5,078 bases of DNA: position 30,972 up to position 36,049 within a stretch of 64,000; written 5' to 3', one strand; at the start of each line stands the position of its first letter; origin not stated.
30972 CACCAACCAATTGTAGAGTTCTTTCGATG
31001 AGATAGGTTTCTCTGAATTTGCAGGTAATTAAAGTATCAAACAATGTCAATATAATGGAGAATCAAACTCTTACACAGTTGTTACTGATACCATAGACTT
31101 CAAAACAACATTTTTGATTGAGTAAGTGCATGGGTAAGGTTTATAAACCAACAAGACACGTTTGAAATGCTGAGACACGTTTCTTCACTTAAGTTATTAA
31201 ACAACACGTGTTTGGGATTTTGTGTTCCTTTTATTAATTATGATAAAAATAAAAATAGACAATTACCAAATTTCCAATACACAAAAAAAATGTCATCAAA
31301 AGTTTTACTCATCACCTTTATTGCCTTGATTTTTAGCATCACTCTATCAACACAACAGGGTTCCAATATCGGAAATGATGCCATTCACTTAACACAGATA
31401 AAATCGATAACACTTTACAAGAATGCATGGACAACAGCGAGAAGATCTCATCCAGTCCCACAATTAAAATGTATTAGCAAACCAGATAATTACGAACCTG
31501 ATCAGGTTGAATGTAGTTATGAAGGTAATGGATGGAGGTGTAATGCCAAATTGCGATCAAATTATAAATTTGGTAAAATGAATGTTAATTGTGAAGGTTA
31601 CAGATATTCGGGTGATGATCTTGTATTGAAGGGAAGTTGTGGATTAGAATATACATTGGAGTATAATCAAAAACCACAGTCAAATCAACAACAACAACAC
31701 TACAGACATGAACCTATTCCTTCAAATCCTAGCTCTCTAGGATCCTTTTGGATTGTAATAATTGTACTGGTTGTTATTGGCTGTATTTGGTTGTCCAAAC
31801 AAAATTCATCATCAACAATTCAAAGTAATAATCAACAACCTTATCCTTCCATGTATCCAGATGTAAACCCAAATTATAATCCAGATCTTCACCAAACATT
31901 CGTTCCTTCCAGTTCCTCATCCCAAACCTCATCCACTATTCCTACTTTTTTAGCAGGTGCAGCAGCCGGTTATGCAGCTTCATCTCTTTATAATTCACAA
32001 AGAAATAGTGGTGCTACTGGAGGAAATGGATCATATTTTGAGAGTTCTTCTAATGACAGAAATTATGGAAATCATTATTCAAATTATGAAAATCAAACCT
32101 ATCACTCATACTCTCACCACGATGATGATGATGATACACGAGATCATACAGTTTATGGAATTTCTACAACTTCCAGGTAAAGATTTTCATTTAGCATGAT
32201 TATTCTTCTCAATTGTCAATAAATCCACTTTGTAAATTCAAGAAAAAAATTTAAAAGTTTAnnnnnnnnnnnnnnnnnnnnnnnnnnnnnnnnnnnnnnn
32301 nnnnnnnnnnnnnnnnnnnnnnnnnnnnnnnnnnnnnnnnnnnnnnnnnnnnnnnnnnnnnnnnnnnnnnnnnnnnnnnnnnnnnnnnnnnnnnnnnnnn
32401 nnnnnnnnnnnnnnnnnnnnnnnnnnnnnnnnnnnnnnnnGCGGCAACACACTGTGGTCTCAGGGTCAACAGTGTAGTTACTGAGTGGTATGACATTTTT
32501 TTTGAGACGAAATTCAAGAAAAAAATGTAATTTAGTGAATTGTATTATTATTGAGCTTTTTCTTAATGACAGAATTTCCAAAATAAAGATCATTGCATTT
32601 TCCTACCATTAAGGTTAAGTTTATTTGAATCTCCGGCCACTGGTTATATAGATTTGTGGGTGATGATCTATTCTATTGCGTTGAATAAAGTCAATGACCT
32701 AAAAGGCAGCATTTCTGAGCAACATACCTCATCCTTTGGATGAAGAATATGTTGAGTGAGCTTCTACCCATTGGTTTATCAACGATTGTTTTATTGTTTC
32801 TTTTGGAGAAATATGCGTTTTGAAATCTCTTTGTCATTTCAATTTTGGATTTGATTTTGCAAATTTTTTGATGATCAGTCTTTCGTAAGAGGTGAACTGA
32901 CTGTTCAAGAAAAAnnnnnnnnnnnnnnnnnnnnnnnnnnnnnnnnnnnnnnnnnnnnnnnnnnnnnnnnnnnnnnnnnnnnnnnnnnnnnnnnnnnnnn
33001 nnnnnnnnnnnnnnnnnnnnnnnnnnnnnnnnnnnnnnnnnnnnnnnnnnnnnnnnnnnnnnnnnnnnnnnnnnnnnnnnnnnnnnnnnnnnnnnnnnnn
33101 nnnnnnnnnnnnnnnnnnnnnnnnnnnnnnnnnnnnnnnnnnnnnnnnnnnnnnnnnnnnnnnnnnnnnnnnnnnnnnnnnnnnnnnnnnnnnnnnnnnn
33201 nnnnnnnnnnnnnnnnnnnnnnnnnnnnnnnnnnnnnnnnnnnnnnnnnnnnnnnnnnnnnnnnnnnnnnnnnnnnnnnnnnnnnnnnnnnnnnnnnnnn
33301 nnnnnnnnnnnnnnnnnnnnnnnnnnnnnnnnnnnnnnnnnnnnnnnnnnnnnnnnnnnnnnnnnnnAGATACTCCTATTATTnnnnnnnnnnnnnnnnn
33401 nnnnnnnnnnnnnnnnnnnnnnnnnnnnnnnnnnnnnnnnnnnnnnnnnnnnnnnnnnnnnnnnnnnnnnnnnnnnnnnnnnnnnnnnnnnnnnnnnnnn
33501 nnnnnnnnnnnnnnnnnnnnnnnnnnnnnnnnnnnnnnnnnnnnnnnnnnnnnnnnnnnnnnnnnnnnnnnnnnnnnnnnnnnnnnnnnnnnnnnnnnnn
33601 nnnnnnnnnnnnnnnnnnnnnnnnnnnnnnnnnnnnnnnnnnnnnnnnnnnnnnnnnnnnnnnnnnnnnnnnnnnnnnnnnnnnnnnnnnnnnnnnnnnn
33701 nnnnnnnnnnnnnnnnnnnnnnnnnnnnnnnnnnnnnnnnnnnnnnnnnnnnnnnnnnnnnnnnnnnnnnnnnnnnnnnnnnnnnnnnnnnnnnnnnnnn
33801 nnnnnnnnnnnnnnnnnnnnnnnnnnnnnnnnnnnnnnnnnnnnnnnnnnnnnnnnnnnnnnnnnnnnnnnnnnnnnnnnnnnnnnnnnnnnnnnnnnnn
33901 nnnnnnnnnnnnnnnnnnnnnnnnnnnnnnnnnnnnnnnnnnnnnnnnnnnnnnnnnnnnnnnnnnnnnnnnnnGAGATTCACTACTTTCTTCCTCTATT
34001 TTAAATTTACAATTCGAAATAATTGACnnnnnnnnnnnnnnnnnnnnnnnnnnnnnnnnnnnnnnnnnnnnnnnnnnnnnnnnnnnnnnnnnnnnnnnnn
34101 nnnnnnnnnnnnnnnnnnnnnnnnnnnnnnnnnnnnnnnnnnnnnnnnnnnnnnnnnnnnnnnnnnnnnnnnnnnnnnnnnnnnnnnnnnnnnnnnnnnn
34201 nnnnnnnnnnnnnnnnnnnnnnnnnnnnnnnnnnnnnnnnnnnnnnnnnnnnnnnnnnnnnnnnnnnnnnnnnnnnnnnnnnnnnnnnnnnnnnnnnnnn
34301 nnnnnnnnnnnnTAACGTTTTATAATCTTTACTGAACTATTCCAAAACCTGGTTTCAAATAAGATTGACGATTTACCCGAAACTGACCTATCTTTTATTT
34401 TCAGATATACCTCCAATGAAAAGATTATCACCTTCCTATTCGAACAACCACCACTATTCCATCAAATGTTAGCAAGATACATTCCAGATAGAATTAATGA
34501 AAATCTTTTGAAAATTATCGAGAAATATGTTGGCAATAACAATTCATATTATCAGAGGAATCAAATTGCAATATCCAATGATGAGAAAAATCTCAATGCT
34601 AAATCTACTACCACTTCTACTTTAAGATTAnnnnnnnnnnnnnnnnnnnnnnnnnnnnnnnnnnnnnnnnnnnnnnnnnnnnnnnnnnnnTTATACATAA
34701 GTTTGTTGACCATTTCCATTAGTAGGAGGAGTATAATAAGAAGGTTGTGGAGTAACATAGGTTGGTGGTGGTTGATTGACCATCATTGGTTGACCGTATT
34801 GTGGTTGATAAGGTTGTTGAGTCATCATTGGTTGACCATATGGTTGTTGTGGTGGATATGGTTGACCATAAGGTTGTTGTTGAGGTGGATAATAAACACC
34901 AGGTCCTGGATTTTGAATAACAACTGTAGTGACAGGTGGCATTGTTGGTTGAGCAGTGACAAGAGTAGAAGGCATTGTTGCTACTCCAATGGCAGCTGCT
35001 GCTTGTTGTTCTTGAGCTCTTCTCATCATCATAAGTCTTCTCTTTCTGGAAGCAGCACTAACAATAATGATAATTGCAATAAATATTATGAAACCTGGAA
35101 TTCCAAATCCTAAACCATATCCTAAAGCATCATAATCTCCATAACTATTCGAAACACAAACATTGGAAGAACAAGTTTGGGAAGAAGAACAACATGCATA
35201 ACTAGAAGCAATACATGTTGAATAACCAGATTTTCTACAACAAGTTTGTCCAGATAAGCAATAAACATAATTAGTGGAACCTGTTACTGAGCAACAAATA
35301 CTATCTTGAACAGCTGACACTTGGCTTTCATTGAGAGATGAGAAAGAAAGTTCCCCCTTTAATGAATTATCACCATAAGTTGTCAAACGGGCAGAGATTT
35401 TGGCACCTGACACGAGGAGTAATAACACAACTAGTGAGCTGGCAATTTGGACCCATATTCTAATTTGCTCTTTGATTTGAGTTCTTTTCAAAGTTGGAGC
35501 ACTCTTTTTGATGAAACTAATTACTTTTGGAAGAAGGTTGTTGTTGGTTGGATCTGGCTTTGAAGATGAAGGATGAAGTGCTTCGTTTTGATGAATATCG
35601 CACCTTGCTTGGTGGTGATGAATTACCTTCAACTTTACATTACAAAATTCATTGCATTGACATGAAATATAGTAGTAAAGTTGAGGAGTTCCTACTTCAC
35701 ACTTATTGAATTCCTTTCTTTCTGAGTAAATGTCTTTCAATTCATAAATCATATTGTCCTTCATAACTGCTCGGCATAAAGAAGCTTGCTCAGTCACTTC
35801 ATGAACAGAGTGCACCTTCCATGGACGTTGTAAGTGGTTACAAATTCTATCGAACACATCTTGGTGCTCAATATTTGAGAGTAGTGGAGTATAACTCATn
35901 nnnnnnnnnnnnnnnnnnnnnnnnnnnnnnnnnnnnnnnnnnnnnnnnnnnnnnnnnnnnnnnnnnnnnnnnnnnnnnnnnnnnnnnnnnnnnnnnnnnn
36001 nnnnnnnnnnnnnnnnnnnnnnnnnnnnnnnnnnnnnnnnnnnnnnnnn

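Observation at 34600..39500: Tandem segmental duplication of a membrane-protein gene in which one copy is a chimeric fusion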

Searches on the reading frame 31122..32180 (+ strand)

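Call 10: search_protein_families(library=pfam, proteins=[window:31122-32180:+], max_evalue=1)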
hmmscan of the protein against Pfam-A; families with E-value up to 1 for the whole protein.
window:31122-32180:+ (352 aa): 3 families
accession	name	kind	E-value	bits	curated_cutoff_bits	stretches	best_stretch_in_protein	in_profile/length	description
PF06682.17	SARAF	-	4.5e-45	155.2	30.8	1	73-347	6-329/333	SOCE-associated regulatory factor of calcium homoeostasis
PF04893.22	Yip1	-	0.049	13.9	28.6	1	201-306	16-94/173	Yip1 domain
PF17647.6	DUF5518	-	0.13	12.8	27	1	260-301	16-56/116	Family of unknown function (DUF5518)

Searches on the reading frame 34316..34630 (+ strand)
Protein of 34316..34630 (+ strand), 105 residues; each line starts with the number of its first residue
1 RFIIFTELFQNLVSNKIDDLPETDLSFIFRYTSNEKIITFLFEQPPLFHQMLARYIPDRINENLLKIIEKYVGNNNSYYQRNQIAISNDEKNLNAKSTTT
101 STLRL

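Call 10: search_protein_families(library=pfam, proteins=[window:34316-34630:+], max_evalue=1)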
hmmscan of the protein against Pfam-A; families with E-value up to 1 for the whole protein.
window:34316-34630:+ (105 aa): 0 families

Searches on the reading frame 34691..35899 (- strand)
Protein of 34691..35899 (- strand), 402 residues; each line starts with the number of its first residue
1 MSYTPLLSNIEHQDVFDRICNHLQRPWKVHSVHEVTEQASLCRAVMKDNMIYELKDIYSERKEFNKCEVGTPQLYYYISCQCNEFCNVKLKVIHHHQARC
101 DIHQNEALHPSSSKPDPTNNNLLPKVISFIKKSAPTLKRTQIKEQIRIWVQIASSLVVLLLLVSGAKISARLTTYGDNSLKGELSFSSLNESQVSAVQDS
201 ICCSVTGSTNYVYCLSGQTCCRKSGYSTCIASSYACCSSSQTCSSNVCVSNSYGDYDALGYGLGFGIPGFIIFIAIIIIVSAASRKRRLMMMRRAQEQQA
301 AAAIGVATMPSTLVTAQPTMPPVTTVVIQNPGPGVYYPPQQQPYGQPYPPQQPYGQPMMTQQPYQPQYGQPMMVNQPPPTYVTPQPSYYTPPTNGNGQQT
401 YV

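Call 10: search_protein_families(library=pfam, proteins=[window:34691-35899:-], max_evalue=1)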
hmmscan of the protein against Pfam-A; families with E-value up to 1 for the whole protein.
window:34691-35899:- (402 aa): 1 family
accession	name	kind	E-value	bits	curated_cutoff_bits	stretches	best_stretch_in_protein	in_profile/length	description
PF00854.27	PTR2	-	0.02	14.2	27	1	259-282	98-121/392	POT family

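Call 53: find_encoding_contigs(protein=window:34694-35899:-, flank=10000)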
Protein window:34694-35899:- (402 aa): no gene with exactly this product is on record in the collection.

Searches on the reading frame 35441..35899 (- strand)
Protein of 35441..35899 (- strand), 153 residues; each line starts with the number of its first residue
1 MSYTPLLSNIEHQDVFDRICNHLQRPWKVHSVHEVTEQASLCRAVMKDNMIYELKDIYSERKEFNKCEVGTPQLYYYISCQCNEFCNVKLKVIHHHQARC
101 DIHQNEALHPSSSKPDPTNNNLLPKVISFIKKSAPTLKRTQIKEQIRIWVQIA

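Call 13: find_homologous_proteins(query=window:35441-35899:-, max_evalue=0.01)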
Query seq(153 aa) (153 aa): 1 proteins with E <= 0.01 among 5 candidates.
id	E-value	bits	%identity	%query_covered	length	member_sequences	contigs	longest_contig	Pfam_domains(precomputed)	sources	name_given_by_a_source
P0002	1.4e-42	163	74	60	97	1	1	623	-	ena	-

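Call 16: find_encoding_contigs(protein=P0002, flank=10000)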
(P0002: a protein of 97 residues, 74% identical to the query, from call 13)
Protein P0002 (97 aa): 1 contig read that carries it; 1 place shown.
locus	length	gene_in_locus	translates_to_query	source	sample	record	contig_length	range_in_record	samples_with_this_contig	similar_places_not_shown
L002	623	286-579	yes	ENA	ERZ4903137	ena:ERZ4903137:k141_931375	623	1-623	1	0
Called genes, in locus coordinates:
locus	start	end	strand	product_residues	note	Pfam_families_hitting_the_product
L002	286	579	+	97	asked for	-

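Call 25: search_protein_families(library=pfam, proteins=[window:35453-35899:-], max_evalue=10)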
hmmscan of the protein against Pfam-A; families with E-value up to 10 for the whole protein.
seq(149 aa): 2 families
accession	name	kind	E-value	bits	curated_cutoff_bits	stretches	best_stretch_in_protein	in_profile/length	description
PF14865.12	Macin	-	0.028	15.4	27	1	62-93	4-35/60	Macin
PF23482.1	YLR146W-A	-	0.32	11.5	27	1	96-120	35-59/62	YLR146W-A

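Call 60: predict_structure(alignment_id=A3)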
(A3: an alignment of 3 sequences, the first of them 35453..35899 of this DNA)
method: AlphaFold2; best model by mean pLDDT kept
length: 149 residues; sequences in the alignment: 3
mean_pLDDT: 32.6   pTM: 0.15
mean pLDDT of the five models: 32.6, 32.0, 29.1, 28.3, 27.9
residues with pLDDT >= 90: 0; 70-90: 0; 50-70: 0; < 50: 149
segments of 3 or more residues with pLDDT < 50: 1-149
pLDDT, mean of each block of 10 residues (from residue 1): 31 39 35 32 28 30 33 29 30 30 31 35 38 35 31
secondary structure, 60 per line:
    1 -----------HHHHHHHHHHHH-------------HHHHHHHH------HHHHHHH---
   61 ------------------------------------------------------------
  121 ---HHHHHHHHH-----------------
elements in order: H12-23 H37-44 H51-57 H124-132
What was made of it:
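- On Mutator-like (MULE) transposase gene (N-terminal 149 codons of copy A): The AlphaFold model is unusable (pLDDT 32.6, call 60).
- Tried and rejected: Mean pLDDT was 32.6, so no fold search was attempted (call 60).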

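Call 62: find_related_loci(query=A3, collection=metagenome_contigs, flank=5000)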
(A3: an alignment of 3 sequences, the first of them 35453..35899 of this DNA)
Query A3 (149 aa) in metagenome_contigs; peptide patterns used: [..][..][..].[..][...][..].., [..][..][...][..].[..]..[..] (x = any residue, [..] = any of these).
182 stretches matched a pattern, but none encodes a relative of the query by tblastn (E <= 1e-3).
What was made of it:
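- Tried and rejected: There were 182 pattern matches, none confirmed (call 62).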
